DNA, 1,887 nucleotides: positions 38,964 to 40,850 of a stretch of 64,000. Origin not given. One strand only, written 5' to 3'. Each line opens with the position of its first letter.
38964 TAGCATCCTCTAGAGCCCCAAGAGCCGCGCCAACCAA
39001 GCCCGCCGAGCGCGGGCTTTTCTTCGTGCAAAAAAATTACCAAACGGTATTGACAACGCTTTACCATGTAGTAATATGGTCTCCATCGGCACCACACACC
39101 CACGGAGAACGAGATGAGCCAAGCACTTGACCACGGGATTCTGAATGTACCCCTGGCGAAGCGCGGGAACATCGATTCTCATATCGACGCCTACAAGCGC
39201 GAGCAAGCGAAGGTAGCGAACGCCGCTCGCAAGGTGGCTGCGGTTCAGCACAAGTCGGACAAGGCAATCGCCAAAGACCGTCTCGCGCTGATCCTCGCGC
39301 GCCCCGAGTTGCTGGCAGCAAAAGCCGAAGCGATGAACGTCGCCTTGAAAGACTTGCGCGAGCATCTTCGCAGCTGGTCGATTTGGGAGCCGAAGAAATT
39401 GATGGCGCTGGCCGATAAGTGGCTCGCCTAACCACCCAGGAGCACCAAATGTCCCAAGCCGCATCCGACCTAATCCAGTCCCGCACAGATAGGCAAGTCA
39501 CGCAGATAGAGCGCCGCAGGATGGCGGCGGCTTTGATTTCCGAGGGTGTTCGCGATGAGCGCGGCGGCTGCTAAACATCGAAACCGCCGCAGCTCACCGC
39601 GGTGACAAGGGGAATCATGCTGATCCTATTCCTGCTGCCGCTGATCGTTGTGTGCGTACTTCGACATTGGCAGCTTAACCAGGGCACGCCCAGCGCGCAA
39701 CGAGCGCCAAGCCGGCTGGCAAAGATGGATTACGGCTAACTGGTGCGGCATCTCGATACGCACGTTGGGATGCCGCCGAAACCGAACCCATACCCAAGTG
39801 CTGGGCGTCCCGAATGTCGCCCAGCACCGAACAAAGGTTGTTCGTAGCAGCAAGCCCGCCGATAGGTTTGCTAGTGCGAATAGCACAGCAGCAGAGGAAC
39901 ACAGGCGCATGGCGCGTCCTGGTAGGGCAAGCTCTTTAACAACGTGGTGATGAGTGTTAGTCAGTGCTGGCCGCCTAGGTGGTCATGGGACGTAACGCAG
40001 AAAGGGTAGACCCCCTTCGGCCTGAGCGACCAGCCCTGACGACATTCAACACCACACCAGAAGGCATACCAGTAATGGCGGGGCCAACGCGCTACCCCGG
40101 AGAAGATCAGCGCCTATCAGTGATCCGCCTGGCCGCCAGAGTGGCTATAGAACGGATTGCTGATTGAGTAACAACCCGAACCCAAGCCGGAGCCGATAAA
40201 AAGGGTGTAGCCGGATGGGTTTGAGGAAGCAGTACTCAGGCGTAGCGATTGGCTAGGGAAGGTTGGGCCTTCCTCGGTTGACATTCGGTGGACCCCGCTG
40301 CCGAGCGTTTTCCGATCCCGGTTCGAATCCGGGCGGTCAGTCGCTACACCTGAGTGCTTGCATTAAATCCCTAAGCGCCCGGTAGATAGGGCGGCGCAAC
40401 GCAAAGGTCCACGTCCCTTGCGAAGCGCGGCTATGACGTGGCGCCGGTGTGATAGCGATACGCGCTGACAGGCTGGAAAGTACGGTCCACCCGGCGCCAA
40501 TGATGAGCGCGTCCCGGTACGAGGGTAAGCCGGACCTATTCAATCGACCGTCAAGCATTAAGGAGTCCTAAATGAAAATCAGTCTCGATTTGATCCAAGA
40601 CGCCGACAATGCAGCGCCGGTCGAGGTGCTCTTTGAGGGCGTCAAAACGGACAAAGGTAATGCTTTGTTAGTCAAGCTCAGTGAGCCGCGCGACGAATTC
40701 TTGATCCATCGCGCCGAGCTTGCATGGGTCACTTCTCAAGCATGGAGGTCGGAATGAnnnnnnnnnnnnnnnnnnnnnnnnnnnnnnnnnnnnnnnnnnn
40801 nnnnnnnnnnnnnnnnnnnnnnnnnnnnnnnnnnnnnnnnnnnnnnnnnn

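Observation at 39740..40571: About 0.8 kb untranslated, hairpin-rich segment with a perfect rrn-type boxA inside the PL-like early operon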

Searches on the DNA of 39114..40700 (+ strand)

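Call 5: search_rna_families(source=window, start=39400, end=40700, threshold=evalue, max_evalue=10, show_alignments=5)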
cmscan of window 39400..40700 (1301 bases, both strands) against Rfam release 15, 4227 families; matches with E-value up to 10: 3.
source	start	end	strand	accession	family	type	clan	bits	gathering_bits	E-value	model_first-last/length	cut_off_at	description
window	40205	40295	+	RF04203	MIR1144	Gene; miRNA;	-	16.9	90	3.6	1-197/197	no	MIR1144 microRNA precursor family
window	39795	39832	+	RF01340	CRISPR-DR29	Gene; CRISPR;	-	16.5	39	3.3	1-37/37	no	CRISPR RNA direct repeat element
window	40496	40526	+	RF01136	sR28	Gene; snRNA; snoRNA; CD-box;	-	15.5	39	0.29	1-55/55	no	Small nucleolar RNA sR28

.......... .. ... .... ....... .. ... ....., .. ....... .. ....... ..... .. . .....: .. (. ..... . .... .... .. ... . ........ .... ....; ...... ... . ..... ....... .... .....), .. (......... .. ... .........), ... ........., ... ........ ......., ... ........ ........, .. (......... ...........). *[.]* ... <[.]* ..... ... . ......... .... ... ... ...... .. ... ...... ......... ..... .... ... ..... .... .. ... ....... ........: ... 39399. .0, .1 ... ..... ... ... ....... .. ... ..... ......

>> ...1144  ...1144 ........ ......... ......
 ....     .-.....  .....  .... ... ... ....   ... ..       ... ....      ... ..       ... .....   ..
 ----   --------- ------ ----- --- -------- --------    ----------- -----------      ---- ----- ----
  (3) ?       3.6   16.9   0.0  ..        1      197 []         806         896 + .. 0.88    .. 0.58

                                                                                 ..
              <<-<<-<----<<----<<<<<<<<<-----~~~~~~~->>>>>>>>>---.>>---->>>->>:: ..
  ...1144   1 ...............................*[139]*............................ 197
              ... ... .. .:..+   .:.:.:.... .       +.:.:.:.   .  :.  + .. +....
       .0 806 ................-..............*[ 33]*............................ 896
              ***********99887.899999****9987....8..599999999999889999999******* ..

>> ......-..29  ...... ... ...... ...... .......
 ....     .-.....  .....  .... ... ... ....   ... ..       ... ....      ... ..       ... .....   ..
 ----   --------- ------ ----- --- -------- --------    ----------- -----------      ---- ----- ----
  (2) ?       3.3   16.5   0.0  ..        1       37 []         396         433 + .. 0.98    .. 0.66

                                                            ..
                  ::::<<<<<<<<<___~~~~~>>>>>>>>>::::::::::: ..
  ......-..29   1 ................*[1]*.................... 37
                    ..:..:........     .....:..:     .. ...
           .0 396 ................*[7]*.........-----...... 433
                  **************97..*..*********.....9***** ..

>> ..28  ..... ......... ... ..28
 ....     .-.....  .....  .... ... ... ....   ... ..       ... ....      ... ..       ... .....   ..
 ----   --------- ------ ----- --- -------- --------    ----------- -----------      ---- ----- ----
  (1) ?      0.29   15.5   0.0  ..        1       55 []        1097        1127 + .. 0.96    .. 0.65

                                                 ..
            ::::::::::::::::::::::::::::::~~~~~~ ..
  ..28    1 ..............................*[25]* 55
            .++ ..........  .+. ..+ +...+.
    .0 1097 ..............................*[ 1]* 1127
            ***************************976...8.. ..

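Call 6: search_dna_similar(query=window:39400-40700:+, collection=phages, mode=distant)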
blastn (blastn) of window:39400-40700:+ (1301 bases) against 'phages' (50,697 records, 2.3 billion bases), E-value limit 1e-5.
No match.

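Call 51: build_rna_model(alignment_id=A4, structure=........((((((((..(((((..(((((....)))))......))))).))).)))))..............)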
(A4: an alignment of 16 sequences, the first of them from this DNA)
Model R1 built from alignment A4 (16 sequences, 74 columns); structure: as given.
model positions 67; base pairs 18; branch points 0; effective number of sequences 10.89; information 0.838 bits per position. Calibrated on 0.2 Mb of random sequence (short: E-values are rough).
structure used (alignment columns):
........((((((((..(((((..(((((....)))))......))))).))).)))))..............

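Call 52: search_with_rna_model(model_id=R1, sources=[window, L001, L002, L008, L009, L010, L012, L013, L017, L018, L020, L021, L022, L023, L024, L025, L026, L027, L028, L029, L030, L031, L032, L033, L034, L035, L036, L037, L038, L039, L040, L041, L042, L043, L044, L045, L046, L047, L048, L049, L050, L051, L052, L053, L055, L056, L057, L058, L062, L063, L065, L099, L117, L119], max_evalue=1, make_alignment=true)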
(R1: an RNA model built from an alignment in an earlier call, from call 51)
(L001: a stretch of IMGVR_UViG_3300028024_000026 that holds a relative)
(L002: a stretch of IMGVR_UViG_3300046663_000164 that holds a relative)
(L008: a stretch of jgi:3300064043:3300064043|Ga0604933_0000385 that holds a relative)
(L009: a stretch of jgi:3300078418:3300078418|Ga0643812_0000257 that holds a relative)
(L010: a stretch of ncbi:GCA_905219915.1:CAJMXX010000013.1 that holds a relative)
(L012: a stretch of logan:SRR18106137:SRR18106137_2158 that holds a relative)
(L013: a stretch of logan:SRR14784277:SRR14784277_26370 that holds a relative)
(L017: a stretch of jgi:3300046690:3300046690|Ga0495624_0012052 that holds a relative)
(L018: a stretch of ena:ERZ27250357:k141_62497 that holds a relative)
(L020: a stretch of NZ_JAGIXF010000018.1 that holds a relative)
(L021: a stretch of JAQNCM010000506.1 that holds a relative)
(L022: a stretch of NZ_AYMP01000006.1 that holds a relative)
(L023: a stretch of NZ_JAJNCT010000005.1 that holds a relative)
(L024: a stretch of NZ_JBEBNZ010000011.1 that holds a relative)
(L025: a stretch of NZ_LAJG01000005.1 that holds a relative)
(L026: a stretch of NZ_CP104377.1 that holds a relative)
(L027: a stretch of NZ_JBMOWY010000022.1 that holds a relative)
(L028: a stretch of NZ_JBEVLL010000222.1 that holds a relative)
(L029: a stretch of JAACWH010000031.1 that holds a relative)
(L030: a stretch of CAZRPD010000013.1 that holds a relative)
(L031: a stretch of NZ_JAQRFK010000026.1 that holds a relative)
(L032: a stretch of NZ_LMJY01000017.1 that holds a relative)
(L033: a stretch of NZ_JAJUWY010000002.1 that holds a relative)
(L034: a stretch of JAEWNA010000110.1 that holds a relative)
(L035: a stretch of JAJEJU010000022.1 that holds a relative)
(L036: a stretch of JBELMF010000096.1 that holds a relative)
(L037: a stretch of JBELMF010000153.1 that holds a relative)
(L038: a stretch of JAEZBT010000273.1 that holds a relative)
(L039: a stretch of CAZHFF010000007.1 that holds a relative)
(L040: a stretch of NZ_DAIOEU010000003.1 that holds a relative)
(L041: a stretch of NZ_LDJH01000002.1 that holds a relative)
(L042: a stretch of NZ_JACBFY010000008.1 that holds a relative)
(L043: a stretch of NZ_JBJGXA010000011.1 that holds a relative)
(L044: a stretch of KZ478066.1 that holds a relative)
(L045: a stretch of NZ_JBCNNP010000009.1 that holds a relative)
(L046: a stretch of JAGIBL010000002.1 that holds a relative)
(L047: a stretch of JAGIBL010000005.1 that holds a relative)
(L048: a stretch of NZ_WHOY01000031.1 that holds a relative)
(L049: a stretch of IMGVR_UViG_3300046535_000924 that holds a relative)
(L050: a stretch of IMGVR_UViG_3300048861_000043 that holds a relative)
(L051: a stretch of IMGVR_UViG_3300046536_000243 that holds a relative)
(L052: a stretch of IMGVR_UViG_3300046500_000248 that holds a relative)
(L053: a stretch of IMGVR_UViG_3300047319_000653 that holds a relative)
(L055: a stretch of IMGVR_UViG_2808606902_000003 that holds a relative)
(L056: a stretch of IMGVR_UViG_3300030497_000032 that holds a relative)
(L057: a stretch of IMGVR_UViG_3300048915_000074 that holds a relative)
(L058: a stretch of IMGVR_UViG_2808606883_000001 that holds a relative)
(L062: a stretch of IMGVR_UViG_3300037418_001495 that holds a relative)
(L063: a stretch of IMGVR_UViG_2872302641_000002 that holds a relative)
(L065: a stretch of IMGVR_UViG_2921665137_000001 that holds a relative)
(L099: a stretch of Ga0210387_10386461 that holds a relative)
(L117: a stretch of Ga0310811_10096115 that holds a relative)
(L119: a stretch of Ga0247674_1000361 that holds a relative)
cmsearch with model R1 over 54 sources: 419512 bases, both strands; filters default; matches with E-value up to 1: 24.
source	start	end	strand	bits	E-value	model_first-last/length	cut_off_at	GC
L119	4212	4278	+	80.6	3.4e-21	1-67/67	no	0.64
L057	11327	11393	+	80.5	3.8e-21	1-67/67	no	0.66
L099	617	683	+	73.9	3.7e-19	1-67/67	no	0.61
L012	5155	5221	+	71.4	2e-18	1-67/67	no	0.64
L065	11888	11954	-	69.4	8.3e-18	1-67/67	no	0.66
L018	1361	1426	+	68.3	1.8e-17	1-67/67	no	0.61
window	40168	40233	+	66.7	5.5e-17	1-67/67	no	0.55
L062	111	177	-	66.7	5.6e-17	1-67/67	no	0.6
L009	4855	4922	+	66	9.2e-17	1-67/67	no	0.69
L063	124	189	-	65.7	1.1e-16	1-67/67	no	0.74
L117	669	736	+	65.6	1.2e-16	1-67/67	no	0.68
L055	1085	1150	+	63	7.1e-16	1-67/67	no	0.76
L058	973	1040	-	62.4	1.1e-15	1-67/67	no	0.63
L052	1071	1137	-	62.4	1.1e-15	1-67/67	no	0.58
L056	6040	6107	-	61.9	1.5e-15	1-67/67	no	0.63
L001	4690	4755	+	57.4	3.5e-14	1-67/67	no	0.59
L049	3568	3632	+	55.8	1.1e-13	1-67/67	no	0.63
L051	3504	3568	+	55.8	1.1e-13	1-67/67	no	0.63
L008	4695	4762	+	53.9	4.2e-13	1-67/67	no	0.6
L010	4745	4806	+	43.9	4.4e-10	1-67/67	no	0.66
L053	3417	3470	-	17.9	0.033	1-67/67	no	0.65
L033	668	733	+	15.6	0.16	1-67/67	no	0.64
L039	2735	2790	+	14.7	0.3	1-67/67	no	0.73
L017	1853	1903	+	13.4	0.76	1-67/67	no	0.61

Alignment A5: 24 matches aligned to the model, 80 columns, each read 5' to 3' on its own strand. Consensus structure (alignment columns), stored with it:
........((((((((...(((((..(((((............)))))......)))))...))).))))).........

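Call 67: search_dna_similar(query=window:40150-40262:+, collection=phages, mode=distant, max_evalue=1, max_rows=30)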
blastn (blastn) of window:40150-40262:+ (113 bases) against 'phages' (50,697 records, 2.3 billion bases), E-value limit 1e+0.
No match.

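Call 68: search_dna_similar(query=L018:1059-2111:+, collection=phages, mode=distant, max_evalue=0.001, max_rows=30)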
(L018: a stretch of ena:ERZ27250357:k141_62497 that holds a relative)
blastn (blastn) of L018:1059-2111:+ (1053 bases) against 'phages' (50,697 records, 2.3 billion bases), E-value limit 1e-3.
No match.

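Call 83: search_rna_families(sources=[L001, L008, L009, L010, L012, L013, L017, L018, L049, L052, L055, L056, L057, L065, L117, L119, L002], threshold=gathering, show_alignments=3)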
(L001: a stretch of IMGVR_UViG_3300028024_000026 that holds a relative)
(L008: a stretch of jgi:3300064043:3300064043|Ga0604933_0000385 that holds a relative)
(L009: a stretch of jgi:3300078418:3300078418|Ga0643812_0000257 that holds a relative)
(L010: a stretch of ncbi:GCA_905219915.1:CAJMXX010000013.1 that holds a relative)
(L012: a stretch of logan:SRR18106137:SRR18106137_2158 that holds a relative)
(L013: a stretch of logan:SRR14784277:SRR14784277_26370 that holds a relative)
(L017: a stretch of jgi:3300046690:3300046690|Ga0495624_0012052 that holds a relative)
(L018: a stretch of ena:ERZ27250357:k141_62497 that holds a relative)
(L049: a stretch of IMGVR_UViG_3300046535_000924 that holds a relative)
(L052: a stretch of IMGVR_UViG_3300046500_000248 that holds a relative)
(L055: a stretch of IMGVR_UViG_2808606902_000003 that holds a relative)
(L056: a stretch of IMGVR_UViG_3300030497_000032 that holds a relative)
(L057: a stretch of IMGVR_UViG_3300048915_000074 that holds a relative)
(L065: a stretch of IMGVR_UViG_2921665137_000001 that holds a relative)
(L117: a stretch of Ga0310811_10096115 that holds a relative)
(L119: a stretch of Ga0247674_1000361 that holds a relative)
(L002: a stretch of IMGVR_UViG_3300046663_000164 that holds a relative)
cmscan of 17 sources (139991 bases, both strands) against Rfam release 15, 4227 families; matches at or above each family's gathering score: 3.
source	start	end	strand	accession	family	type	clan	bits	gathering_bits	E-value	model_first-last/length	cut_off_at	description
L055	9848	10030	+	RF03018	RT-15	Gene; sRNA;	-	167.7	82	3.6e-40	1-192/192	no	RT-15 RNA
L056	3687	3877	-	RF03018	RT-15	Gene; sRNA;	-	161.7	82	1.5e-38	1-192/192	no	RT-15 RNA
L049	4055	4140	+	RF00005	tRNA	Gene; tRNA;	CL00001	44.4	29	7.7e-06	1-71/71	no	tRNA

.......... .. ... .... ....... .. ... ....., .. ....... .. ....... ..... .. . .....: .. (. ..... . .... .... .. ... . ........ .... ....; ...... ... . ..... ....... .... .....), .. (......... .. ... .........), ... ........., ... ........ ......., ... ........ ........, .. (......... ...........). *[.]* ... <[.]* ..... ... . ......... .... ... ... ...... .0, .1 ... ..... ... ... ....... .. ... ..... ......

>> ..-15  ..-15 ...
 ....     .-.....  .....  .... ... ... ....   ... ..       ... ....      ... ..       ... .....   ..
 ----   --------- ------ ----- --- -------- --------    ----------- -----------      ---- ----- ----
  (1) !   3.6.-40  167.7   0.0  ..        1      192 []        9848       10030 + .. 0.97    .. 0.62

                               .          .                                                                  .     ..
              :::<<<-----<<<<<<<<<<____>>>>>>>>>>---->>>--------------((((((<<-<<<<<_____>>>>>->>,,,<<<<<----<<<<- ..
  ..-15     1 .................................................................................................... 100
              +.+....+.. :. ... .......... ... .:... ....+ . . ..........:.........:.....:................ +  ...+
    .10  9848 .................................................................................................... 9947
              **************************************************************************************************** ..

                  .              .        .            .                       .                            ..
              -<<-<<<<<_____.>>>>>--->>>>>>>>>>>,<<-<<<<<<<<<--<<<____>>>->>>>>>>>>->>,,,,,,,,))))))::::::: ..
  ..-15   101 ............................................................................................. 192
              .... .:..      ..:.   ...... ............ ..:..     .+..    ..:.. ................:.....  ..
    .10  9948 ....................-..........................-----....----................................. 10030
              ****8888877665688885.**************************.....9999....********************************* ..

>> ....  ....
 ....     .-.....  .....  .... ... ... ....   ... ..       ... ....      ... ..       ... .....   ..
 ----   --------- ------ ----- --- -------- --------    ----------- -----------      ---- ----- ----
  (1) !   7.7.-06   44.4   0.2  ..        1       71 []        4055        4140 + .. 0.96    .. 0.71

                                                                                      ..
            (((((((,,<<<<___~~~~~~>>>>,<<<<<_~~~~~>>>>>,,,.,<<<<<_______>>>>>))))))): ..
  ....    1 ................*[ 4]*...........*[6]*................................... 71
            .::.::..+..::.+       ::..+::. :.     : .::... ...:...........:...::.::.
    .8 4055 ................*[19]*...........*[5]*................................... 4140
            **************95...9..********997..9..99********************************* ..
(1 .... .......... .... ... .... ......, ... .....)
